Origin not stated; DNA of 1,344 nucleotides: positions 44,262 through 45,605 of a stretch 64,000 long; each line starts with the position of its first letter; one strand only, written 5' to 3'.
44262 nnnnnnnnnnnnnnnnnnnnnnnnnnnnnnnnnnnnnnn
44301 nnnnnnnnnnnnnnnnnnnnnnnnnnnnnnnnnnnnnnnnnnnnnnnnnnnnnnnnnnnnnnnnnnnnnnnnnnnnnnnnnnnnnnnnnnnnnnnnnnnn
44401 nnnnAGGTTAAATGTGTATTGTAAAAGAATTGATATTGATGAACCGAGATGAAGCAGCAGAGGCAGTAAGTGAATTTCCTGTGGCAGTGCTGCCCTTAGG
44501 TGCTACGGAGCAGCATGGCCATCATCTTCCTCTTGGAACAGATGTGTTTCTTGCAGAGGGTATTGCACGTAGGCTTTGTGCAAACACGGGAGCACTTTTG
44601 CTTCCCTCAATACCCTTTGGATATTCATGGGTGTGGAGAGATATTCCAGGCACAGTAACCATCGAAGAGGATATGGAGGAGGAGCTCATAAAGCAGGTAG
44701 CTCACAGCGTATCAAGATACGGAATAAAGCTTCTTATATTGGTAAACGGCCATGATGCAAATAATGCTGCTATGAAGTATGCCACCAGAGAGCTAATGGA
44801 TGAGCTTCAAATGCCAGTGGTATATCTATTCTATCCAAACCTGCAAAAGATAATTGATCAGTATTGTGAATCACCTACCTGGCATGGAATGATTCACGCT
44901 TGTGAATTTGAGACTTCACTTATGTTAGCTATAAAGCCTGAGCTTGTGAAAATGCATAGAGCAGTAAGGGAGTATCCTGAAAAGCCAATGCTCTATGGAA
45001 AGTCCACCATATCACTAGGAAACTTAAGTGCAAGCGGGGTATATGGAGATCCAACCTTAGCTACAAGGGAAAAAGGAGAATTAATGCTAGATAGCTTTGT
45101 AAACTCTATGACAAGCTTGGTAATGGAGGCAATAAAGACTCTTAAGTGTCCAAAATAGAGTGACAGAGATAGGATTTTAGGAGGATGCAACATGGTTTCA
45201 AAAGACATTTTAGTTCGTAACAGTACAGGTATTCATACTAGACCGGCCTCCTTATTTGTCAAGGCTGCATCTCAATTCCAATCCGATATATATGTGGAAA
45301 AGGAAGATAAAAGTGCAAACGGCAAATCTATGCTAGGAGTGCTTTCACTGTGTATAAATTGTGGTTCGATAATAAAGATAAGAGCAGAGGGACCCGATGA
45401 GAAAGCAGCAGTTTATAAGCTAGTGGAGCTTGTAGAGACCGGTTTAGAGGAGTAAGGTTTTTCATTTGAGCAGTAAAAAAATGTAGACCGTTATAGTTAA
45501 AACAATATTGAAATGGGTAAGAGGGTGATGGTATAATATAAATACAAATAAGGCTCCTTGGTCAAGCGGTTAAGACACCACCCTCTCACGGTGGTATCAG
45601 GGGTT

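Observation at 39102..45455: Ascorbate-family PTS operon with a non-canonical catabolic enzyme set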

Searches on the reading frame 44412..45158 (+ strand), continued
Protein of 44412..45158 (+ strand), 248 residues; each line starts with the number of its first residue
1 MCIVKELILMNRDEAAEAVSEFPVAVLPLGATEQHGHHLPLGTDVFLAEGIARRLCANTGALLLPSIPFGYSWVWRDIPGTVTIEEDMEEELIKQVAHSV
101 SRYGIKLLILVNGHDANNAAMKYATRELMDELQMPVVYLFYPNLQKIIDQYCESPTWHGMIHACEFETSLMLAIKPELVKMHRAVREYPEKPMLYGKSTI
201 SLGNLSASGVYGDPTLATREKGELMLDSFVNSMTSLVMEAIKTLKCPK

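Call 75: search_dna_similar(query=window:44412-45158:+, collection=plasmids, mode=protein, max_evalue=1e-40, max_rows=25)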
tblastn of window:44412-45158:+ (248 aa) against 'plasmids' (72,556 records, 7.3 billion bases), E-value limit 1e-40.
Records with a match: 2; places in all: 2; records where one place covers at least 80% of the query: 2.
Best place of each record, by identity: 60-80% 1; <60% 1.
By first word of the organism name: Listeria 1; Alicyclobacillus 1.
By predicted mobility (MOB-suite, as given by PLSDB): non-mobilizable 2.
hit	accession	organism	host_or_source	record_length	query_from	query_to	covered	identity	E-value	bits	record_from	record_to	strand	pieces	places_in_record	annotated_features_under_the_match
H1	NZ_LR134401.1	Listeria monocytogenes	Homo sapiens,Vein blood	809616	6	240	95%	66.0%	3e-108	349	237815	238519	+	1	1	creatininase family protein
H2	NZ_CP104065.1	Alicyclobacillus dauci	cell culture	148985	24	237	86%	44.2%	1e-55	198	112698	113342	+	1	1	creatininase family protein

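Call 76: get_annotated_region(hit=H1, flank=6000)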
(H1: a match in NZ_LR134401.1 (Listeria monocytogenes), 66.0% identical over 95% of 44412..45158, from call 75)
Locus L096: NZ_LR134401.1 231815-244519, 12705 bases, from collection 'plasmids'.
description: Listeria monocytogenes strain NCTC7974 plasmid 4, complete sequence
organism: Listeria monocytogenes (NCBI taxid 1639)
taxonomy: Bacteria; Bacillota; Bacilli; Bacillales; Listeriaceae; Listeria; Listeria monocytogenes
host: -; source: Homo sapiens,Vein blood; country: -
typing (MOB-suite, as given by PLSDB): non-mobilizable
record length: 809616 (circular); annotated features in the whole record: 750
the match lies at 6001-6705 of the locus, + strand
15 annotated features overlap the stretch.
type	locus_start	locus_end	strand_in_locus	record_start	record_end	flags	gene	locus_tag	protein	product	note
CDS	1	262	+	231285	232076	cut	-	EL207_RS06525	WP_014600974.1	SDR family oxidoreductase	-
CDS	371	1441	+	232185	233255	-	dinB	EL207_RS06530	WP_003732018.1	DNA polymerase IV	GO:0006281 - DNA repair [Evidence IEA]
CDS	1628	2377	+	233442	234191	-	-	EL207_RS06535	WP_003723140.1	GntR family transcriptional regulator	-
CDS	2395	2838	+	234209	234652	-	-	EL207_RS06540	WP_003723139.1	PTS sugar transporter subunit IIA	GO:0008643 - carbohydrate transport [Evidence IEA]; GO:0009401 - phosphoenolpyruvate-dependent sugar phosphotransferase ...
CDS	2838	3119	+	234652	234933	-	-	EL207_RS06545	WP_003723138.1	PTS sugar transporter subunit IIB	GO:0008643 - carbohydrate transport [Evidence IEA]; GO:0009401 - phosphoenolpyruvate-dependent sugar phosphotransferase ...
CDS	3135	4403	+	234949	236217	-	-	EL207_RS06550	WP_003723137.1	PTS ascorbate transporter subunit IIC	GO:0009401 - phosphoenolpyruvate-dependent sugar phosphotransferase system [Evidence IEA]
CDS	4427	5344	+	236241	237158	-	-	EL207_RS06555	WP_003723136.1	phosphotriesterase-related protein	-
CDS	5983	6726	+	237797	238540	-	-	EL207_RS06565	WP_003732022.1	creatininase family protein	-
CDS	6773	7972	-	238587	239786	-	-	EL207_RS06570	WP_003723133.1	toxic anion resistance protein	-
CDS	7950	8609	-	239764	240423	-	-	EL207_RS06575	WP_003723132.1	5-bromo-4-chloroindolyl phosphate hydrolysis family protein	-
CDS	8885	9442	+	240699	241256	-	-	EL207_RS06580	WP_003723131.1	NUDIX hydrolase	-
CDS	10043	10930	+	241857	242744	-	timA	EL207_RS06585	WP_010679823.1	macrodiolide ABC transporter ATP-binding protein TimA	-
CDS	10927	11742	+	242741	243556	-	timB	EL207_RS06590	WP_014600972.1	macrodiolide ABC transporter permease TimB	-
CDS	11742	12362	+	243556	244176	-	timR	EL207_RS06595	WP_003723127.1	macrodiolide transporter TimAB transcriptional regulator TimA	-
CDS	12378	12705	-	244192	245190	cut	-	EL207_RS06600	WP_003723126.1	NAD(P)/FAD-dependent oxidoreductase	-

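Call 77: get_annotated_region(hit=H2, flank=8000)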
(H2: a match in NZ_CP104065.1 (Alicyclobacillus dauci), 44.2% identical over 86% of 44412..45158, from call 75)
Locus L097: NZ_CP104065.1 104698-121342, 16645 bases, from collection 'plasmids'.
description: Alicyclobacillus dauci strain DSM 28700 plasmid unnamed1, complete sequence
organism: Alicyclobacillus dauci (NCBI taxid 1475485)
taxonomy: Bacteria; Bacillota; Bacilli; Bacillales; Alicyclobacillaceae; Alicyclobacillus; Alicyclobacillus dauci
host: -; source: cell culture; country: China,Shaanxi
typing (MOB-suite, as given by PLSDB): non-mobilizable
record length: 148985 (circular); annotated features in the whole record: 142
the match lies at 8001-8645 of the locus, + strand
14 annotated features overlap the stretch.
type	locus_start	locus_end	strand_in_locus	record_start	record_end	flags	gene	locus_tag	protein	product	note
CDS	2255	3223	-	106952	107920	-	-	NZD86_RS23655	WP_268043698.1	ABC transporter permease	-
CDS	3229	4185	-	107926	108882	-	-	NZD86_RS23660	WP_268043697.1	ABC transporter permease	GO:0008643 - carbohydrate transport [Evidence IEA]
CDS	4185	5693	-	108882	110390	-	-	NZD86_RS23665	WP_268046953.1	sugar ABC transporter ATP-binding protein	-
CDS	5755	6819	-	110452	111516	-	-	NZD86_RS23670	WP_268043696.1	ABC transporter substrate-binding protein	-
CDS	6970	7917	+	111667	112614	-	-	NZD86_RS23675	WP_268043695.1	phosphotriesterase-related protein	-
CDS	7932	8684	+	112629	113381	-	-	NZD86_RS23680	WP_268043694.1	creatininase family protein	-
CDS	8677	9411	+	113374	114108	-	-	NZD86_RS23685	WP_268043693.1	KDGP aldolase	-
CDS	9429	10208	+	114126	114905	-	-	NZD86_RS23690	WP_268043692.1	GntR family transcriptional regulator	-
CDS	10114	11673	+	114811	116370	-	xylB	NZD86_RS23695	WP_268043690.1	xylulokinase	GO:0042732 - D-xylose metabolic process [Evidence IEA]; GO:0005997 - xylulose metabolic process [Evidence IEA]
CDS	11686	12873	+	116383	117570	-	-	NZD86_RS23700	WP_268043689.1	hypothetical protein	-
CDS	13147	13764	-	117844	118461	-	-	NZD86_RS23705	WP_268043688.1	hypothetical protein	-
CDS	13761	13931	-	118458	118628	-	-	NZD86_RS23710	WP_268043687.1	DeoR family transcriptional regulator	GO:0006355 - regulation of DNA-templated transcription [Evidence IEA]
CDS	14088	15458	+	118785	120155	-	-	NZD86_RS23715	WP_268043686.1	four-carbon acid sugar kinase family protein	-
CDS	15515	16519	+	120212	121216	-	pdxA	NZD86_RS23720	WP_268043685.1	4-hydroxythreonine-4-phosphate dehydrogenase PdxA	-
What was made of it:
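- In the Alicyclobacillus plasmid the cassette lies next to four-carbon acid-sugar kinase and PdxA-like genes, which handle ascorbate breakdown products (call 77).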

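Call 78: search_protein_families(library=pfam, proteins=[L097:11686-12873:+, L097:8677-9411:+, L097:5755-6819:-, L097:10114-11673:+, L097:13147-13764:-], max_evalue=0.001)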
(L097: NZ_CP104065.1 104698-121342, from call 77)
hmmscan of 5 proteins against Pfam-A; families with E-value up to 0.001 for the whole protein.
L097:11686-12873:+ (395 aa): 1 family
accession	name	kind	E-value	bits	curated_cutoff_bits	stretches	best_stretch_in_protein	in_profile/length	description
PF02638.21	GHL10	-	0.0003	20.4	27.9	1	125-179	120-170/311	Glycosyl hydrolase-like 10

L097:8677-9411:+ (244 aa): 1 family
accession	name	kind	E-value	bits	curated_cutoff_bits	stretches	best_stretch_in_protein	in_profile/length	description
PF07071.17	KDGP_aldolase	-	4.6e-48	164.3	26.7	1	13-222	3-218/218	KDGP aldolase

L097:5755-6819:- (354 aa): 2 families
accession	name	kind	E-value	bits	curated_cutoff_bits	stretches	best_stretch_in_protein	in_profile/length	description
PF13407.12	Peripla_BP_4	-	6.2e-56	190.2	35.1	1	50-307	2-257/258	Periplasmic binding protein domain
PF00532.27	Peripla_BP_1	-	3.9e-09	36.8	22.2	1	59-256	14-206/281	Periplasmic binding proteins and sugar binding domain of LacI family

L097:10114-11673:+ (519 aa): 2 families
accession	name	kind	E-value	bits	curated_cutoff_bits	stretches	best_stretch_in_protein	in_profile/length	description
PF00370.27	FGGY_N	-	1.3e-57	195.7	28.8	1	21-262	2-245/245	FGGY family of carbohydrate kinases, N-terminal domain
PF02782.22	FGGY_C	-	4.9e-28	98.7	27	1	273-463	3-196/198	FGGY family of carbohydrate kinases, C-terminal domain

L097:13147-13764:- (205 aa): 1 family
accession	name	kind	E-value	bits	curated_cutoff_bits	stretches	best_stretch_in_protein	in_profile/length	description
PF00455.28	DeoRC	-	2.4e-42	145.1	31.8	1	19-179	2-160/160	DeoR C terminal sensor domain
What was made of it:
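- Alicyclobacillus plasmid (calls 77, 78).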

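Call 80: search_protein_families(library=ncbifam, proteins=[L001:5489-6241:+, L023:6722-7450:+, L097:9429-10208:+, L021:10766-11632:+, L023:10925-11581:+], max_evalue=1e-8)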
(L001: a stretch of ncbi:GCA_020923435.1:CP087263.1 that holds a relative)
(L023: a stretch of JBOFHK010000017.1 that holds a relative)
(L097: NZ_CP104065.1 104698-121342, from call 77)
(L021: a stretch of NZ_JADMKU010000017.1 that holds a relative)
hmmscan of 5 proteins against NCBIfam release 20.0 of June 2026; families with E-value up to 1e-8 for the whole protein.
L001:5489-6241:+ (250 aa): 17 families
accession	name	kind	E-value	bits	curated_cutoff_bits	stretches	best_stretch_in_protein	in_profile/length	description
NF008491.0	PRK11402.1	subfamily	6.2e-39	134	269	1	2-236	4-238/243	GntR family transcriptional regulator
TIGR02325.1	C_P_lyase_phnF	equivalog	1.6e-38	132.6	156.8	1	6-235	5-235/238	phosphonate metabolism transcriptional regulator PhnF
NF041547.1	GntR_LSA1692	equivalog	3e-37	128.4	275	1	10-239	2-231/233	GntR family transcriptional regulator, LSA1692 subfamily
TIGR02018.2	his_ut_repres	equivalog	3.9e-36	124.5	220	1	13-235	3-223/226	histidine utilization transcriptional repressor HutC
TIGR02404.1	trehalos_R_Bsub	equivalog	1.8e-35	122.7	211.95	1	12-234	3-227/233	trehalose operon repressor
NF052441.1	TransRegRv0792c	equivalog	4.1e-31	108.1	400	1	10-238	17-246/260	Rv0792c family HTH-type transcriptional regulator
TIGR03337.1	phnR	equivalog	6.6e-29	101.2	296.75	1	11-210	3-202/231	phosphonate utilization transcriptional regulator PhnR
NF007292.0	PRK09764.1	equivalog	5e-26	91.3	281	1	6-244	2-238/240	GntR family transcriptional regulator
NF007486.0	PRK10079.1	equivalog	7e-24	84.9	363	1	8-230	11-233/241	phosphonate metabolism transcriptional regulator PhnF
NF052282.1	PLP_TF_PdxR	equivalog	2e-15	56.8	320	1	9-94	1-87/448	MocR-like pyridoxine biosynthesis transcription factor PdxR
NF011575.0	PRK14999.1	equivalog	1.7e-13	50.5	424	1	4-232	7-233/241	histidine utilization repressor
NF007001.0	PRK09464.1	equivalog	1.4e-12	47.8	330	1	21-76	23-78/254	pyruvate dehydrogenase complex transcriptional repressor PdhR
NF052281.1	rhizopine_MocR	equivalog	9.8e-12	44.3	650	1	2-85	11-95/479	rhizopine catabolism transcriptional regulator MocR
NF007741.0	PRK10421.1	equivalog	1.1e-11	44.6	311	1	13-83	11-82/262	transcriptional regulator LldR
NF047563.1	modulin_PmtR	equivalog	5.8e-11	42.5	200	1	2-99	5-107/125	PSM export ABC transporter transcriptional regulator PmtR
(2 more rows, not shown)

L023:6722-7450:+ (242 aa): 13 families
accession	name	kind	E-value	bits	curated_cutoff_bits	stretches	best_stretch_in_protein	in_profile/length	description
NF008491.0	PRK11402.1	subfamily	1.4e-33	116.4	269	1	4-202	3-200/243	GntR family transcriptional regulator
NF041547.1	GntR_LSA1692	equivalog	6e-32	111.1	275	1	13-238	2-227/233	GntR family transcriptional regulator, LSA1692 subfamily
TIGR03337.1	phnR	equivalog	1.9e-30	106.3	296.75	1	14-217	3-205/231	phosphonate utilization transcriptional regulator PhnR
TIGR02325.1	C_P_lyase_phnF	equivalog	4.5e-25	88.6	156.8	1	8-207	4-203/238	phosphonate metabolism transcriptional regulator PhnF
NF007292.0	PRK09764.1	equivalog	5.6e-25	87.9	281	1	10-206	3-198/240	GntR family transcriptional regulator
TIGR02018.2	his_ut_repres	equivalog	2.6e-24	85.8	220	1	15-235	2-220/226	histidine utilization transcriptional repressor HutC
TIGR02404.1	trehalos_R_Bsub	equivalog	3.7e-23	82.4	211.95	1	14-220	2-209/233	trehalose operon repressor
NF052441.1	TransRegRv0792c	equivalog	9.4e-13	48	400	1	10-217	14-221/260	Rv0792c family HTH-type transcriptional regulator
NF011575.0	PRK14999.1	equivalog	1.3e-12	47.5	424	1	8-223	8-221/241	histidine utilization repressor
NF052282.1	PLP_TF_PdxR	equivalog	1.6e-12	47.3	320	1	12-83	1-72/448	MocR-like pyridoxine biosynthesis transcription factor PdxR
NF007001.0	PRK09464.1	equivalog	1e-09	38.4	330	1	20-86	18-83/254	pyruvate dehydrogenase complex transcriptional repressor PdhR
NF052281.1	rhizopine_MocR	equivalog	2.7e-09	36.2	650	1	4-84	10-90/479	rhizopine catabolism transcriptional regulator MocR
NF047563.1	modulin_PmtR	equivalog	9.1e-09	35.4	200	0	5-110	5-111/125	PSM export ABC transporter transcriptional regulator PmtR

L097:9429-10208:+ (259 aa): 12 families
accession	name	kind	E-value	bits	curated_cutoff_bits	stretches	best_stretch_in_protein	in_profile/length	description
NF008491.0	PRK11402.1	subfamily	3.6e-33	115.1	269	1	1-237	1-238/243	GntR family transcriptional regulator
NF041547.1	GntR_LSA1692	equivalog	1.3e-31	110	275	1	12-234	2-225/233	GntR family transcriptional regulator, LSA1692 subfamily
TIGR02404.1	trehalos_R_Bsub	equivalog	1.5e-29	103.3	211.95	1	20-234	9-226/233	trehalose operon repressor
TIGR03337.1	phnR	equivalog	4.7e-28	98.4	296.75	1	13-237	3-228/231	phosphonate utilization transcriptional regulator PhnR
TIGR02018.2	his_ut_repres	equivalog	1.5e-27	96.4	220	1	13-237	1-224/226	histidine utilization transcriptional repressor HutC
TIGR02325.1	C_P_lyase_phnF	equivalog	1.2e-21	77.4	156.8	1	5-232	2-231/238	phosphonate metabolism transcriptional regulator PhnF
NF052441.1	TransRegRv0792c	equivalog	1.6e-21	76.7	400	1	27-245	34-252/260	Rv0792c family HTH-type transcriptional regulator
NF007292.0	PRK09764.1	equivalog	1.1e-19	70.6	281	1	9-231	3-226/240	GntR family transcriptional regulator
NF052282.1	PLP_TF_PdxR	equivalog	4.8e-13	48.9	320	1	11-75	1-67/448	MocR-like pyridoxine biosynthesis transcription factor PdxR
NF007486.0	PRK10079.1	equivalog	5e-13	49.3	363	1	26-194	28-195/241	phosphonate metabolism transcriptional regulator PhnF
NF011575.0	PRK14999.1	equivalog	1.4e-12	47.4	424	1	5-239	6-239/241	histidine utilization repressor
NF047563.1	modulin_PmtR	equivalog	2.4e-10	40.5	200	1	3-74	4-77/125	PSM export ABC transporter transcriptional regulator PmtR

L021:10766-11632:+ (288 aa): 9 families
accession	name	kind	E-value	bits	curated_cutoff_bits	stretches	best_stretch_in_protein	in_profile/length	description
NF008451.0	PRK11302.1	subfamily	6.3e-49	167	296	1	3-275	2-270/286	transcriptional regulator HexR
NF010701.0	PRK14101.1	equivalog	2.5e-42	144.9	920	1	3-267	342-602/638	bifunctional transcriptional regulator/glucokinase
NF008458.0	PRK11337.1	equivalog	1.5e-30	106.1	378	1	11-229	23-238/293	MurR/RpiR family transcriptional regulator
NF008590.0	PRK11557.1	equivalog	2.2e-30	106.1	355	1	6-244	5-243/282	MurR/RpiR family transcriptional regulator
NF040776.2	AlsR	equivalog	2.3e-29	102.2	400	1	11-228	11-225/279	transcriptional repressor AlsR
NF012026.0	PRK15482.1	equivalog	1.1e-21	77.7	408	1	15-225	14-228/285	HTH-type transcriptional regulator MurR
TIGR03127.2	RuMP_HxlB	equivalog_domain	4.8e-18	65.7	160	1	104-231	1-124/178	6-phospho-3-hexuloisomerase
NF041755.1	RuMP_HxlAB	equivalog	5.4e-13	48.6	500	1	94-232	214-341/391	bifunctional 3-hexulose-6-phosphate synthase/6-phospho-3-hexuloisomerase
NF002805.0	PRK02947.1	subfamily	6.6e-09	35.3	135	0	176-215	103-142/247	sugar isomerase domain-containing protein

L023:10925-11581:+ (218 aa): 1 family
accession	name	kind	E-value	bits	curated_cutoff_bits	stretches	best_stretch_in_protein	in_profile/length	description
NF002805.0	PRK02947.1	subfamily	3e-67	226.4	135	1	2-217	30-245/247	sugar isomerase domain-containing protein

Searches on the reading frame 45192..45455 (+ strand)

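Call 3: search_protein_families(library=pfam, proteins=[window:45192-45455:+])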
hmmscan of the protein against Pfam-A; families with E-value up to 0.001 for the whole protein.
window:45192-45455:+ (87 aa): 1 family
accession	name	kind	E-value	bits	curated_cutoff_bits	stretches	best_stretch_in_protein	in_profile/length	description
PF00381.24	PTS-HPr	-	2.6e-30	104.7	23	1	2-82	1-80/81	PTS HPr component phosphorylation site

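Call 4: search_protein_families(library=ncbifam, proteins=[window:45192-45455:+])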
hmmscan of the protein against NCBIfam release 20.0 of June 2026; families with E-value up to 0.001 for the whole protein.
window:45192-45455:+ (87 aa): 9 families
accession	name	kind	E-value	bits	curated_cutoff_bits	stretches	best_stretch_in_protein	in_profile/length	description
TIGR01003.1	PTS_HPr_family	subfamily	1.8e-26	91.9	47.9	1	1-82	1-82/82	HPr family phosphocarrier protein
NF010354.0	PRK13782.1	equivalog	3.7e-25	87.8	123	1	1-82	1-82/85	HPr family phosphocarrier protein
NF010352.0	PRK13780.1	equivalog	3.9e-23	81.1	110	1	1-82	1-82/88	phosphocarrier protein HPr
NF041319.1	PTS-HPr_Halo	equivalog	5.5e-19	68.4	140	1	6-83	5-85/87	phosphocarrier protein HPr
NF008104.0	PRK10850.1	equivalog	3.5e-18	65.5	153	1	1-81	1-81/85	phosphocarrier protein Hpr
NF008319.0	PRK11109.1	equivalog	4.8e-16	59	302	1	3-87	287-374/376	fused PTS fructose transporter subunit IIA/HPr protein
NF008478.1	PRK11377.1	equivalog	1.8e-12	47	520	1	5-83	159-237/473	dihydroxyacetone kinase phosphoryl donor subunit DhaM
NF008146.0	PRK10897.1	equivalog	1.1e-11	44.8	119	1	2-87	3-89/90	PTS phosphocarrier protein NPr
NF010351.0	PRK13779.1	equivalog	3.5e-09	36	766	1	7-87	296-379/503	bifunctional PTS system fructose-specific transporter subunit IIA/HPr protein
